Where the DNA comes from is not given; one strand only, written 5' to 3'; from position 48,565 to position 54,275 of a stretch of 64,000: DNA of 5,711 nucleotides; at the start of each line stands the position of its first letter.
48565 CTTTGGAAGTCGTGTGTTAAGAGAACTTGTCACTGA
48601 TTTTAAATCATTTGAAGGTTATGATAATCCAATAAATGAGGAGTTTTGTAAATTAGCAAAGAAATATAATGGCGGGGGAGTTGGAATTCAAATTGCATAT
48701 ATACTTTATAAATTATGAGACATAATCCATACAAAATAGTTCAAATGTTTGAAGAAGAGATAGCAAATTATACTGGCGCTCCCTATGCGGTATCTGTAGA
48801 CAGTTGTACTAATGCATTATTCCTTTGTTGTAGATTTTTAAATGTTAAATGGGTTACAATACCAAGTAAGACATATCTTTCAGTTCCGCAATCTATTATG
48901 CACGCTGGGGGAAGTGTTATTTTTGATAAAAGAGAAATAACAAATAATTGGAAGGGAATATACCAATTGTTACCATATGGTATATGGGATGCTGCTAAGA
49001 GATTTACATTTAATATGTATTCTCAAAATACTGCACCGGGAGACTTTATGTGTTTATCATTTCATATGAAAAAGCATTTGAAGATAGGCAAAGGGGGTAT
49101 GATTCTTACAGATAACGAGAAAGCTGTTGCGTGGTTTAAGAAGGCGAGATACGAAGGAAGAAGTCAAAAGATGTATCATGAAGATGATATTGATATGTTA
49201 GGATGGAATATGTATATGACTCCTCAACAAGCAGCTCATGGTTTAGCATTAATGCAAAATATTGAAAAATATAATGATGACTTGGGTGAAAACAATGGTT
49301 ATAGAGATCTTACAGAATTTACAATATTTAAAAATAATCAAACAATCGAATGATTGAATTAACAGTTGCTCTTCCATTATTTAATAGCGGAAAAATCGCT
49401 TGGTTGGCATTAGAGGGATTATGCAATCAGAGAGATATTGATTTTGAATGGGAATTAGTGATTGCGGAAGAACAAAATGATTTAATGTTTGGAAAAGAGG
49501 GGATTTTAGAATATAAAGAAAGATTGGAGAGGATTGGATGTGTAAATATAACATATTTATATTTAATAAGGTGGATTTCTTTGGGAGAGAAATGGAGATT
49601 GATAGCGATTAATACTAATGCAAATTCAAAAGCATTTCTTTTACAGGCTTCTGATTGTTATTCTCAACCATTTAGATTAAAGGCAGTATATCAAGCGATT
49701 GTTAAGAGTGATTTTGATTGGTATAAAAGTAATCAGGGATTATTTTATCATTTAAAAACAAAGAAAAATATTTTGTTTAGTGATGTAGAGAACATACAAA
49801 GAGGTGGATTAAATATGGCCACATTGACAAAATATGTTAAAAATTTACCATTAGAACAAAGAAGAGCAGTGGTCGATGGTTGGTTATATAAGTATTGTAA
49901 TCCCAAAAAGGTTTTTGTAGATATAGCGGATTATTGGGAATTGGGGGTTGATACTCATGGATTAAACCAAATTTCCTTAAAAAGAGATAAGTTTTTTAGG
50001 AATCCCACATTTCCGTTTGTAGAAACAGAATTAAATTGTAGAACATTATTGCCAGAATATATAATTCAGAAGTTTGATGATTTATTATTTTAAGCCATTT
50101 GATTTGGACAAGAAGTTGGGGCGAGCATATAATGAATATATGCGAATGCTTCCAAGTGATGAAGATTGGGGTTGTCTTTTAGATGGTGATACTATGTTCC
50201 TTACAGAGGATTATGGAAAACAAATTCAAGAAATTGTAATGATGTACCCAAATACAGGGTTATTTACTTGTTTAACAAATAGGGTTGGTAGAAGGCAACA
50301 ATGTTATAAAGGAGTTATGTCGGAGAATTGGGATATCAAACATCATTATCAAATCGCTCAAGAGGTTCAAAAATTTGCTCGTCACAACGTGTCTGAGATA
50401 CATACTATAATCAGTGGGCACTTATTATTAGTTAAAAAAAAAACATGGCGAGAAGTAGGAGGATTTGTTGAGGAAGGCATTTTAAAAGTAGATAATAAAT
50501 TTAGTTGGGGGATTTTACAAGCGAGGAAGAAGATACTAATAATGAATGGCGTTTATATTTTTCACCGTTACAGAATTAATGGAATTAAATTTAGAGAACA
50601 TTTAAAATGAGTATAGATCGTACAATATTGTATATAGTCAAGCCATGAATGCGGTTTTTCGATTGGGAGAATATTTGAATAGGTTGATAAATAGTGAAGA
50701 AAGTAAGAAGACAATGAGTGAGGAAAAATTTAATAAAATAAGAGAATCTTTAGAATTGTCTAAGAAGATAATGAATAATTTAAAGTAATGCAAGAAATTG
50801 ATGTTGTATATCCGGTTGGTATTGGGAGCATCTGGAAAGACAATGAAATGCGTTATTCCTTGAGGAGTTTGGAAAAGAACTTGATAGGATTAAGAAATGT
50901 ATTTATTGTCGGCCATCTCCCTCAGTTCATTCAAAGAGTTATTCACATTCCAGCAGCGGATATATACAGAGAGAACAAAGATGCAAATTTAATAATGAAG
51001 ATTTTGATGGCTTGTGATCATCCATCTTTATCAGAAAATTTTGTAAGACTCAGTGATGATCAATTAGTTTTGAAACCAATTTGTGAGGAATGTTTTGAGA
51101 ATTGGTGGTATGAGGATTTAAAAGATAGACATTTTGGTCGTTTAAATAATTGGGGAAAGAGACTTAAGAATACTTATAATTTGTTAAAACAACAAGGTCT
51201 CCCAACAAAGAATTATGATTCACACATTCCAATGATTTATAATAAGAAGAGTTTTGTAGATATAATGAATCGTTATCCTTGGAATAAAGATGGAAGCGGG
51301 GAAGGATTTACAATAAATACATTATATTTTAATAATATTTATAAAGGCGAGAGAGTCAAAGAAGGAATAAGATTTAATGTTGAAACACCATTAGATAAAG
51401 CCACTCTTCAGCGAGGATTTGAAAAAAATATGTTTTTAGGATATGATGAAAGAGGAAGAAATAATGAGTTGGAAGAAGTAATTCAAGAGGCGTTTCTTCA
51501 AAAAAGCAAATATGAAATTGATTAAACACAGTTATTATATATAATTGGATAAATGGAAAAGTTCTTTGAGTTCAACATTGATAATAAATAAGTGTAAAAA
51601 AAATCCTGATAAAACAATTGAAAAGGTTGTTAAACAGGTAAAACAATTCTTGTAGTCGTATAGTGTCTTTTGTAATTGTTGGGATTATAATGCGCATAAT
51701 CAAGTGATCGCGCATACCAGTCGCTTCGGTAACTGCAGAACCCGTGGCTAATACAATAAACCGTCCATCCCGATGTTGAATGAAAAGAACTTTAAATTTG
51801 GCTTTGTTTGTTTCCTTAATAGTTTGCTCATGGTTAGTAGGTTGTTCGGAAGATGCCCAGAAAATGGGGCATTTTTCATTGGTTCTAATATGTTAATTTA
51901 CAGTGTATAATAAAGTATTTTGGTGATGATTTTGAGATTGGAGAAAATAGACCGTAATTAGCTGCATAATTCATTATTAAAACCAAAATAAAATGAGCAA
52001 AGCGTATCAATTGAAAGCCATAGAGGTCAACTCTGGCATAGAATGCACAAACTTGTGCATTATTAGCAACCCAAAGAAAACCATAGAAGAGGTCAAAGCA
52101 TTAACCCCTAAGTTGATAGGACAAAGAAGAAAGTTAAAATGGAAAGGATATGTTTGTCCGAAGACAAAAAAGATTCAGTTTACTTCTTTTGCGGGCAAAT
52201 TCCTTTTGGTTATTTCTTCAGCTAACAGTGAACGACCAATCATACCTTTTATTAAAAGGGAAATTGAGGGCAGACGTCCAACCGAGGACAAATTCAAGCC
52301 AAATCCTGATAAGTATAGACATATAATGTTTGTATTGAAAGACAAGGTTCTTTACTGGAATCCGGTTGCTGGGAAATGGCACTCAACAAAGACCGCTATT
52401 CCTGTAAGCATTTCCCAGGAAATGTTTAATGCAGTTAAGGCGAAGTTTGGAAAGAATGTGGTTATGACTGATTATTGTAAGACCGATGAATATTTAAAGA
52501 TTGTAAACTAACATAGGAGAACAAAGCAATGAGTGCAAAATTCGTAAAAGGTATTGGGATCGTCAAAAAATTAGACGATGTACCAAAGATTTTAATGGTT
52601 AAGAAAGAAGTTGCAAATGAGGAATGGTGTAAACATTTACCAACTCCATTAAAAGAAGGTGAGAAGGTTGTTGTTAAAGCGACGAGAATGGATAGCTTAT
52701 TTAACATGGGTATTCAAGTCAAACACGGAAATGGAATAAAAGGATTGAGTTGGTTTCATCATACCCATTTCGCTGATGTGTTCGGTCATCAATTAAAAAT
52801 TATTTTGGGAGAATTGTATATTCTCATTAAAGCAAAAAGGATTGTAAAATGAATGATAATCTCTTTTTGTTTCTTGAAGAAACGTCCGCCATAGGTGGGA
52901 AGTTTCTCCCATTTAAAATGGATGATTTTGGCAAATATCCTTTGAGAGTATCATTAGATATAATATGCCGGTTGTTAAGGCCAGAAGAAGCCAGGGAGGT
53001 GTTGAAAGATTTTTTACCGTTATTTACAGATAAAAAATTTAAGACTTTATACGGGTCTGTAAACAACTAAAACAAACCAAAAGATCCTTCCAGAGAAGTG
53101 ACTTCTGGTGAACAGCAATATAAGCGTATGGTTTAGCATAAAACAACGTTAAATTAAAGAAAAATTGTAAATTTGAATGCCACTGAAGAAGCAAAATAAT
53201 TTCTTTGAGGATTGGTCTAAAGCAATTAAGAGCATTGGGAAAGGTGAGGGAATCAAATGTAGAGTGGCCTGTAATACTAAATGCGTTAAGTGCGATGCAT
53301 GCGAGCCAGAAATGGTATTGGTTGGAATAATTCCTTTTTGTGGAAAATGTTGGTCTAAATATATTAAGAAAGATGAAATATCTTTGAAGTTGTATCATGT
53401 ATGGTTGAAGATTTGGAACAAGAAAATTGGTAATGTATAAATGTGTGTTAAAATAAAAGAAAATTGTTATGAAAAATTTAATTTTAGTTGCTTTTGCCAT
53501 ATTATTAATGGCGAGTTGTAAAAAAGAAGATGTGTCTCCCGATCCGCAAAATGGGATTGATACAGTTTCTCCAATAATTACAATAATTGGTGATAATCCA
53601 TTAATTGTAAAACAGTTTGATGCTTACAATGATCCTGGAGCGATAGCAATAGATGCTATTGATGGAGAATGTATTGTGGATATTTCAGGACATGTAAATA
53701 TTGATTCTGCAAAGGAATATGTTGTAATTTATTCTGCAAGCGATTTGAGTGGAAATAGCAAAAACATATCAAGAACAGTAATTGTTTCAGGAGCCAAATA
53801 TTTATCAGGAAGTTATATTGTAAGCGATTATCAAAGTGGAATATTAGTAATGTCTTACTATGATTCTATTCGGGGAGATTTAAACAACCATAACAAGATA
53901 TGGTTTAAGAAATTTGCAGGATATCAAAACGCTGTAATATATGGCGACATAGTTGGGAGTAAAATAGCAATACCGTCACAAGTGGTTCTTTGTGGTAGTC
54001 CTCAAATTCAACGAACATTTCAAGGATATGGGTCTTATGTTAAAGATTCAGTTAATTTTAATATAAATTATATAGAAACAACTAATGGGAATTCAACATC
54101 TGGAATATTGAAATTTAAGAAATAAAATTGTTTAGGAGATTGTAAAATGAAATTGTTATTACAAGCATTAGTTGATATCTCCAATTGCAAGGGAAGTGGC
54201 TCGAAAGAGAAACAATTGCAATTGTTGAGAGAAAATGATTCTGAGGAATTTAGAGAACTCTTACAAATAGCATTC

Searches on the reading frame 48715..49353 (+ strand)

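Call 53: search_protein_families(library=pfam, proteins=[window:48715-49353:+], max_evalue=0.001)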
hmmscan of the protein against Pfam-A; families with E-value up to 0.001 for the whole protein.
window:48715-49353:+ (212 aa): 1 family
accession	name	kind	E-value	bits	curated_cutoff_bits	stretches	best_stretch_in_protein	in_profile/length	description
PF01041.23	DegT_DnrJ_EryC1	-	3.3e-24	86.2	19.8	2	107-188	161-242/360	DegT/DnrJ/EryC1/StrS aminotransferase family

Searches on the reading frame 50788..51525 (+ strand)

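Call 54: search_protein_families(library=pfam, proteins=[window:50788-51525:+], max_evalue=0.001)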
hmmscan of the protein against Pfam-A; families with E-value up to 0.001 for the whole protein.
window:50788-51525:+ (245 aa): 1 family
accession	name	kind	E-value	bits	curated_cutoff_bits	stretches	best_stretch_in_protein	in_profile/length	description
PF11380.13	Stealth_CR2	-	1.3e-07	32.2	39.4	1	18-103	5-99/108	Stealth protein CR2, conserved region 2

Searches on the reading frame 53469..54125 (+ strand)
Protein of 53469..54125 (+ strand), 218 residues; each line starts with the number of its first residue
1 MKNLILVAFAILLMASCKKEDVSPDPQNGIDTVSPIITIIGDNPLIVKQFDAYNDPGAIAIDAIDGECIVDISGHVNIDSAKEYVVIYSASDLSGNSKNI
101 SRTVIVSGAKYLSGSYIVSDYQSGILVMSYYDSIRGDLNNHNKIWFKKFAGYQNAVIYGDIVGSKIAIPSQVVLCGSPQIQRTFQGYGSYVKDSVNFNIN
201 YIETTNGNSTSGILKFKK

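Call 7: search_protein_families(library=pfam, proteins=[window:53469-54125:+], max_evalue=0.001)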
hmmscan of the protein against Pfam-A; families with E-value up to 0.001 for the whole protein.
window:53469-54125:+ (218 aa): 1 family
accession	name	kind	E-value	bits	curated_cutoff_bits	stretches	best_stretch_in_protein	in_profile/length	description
PF16403.11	Bact_surface_Ig-like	-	4.3e-13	49.6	27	1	37-106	1-71/71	Bacterial surface protein, Ig-like domain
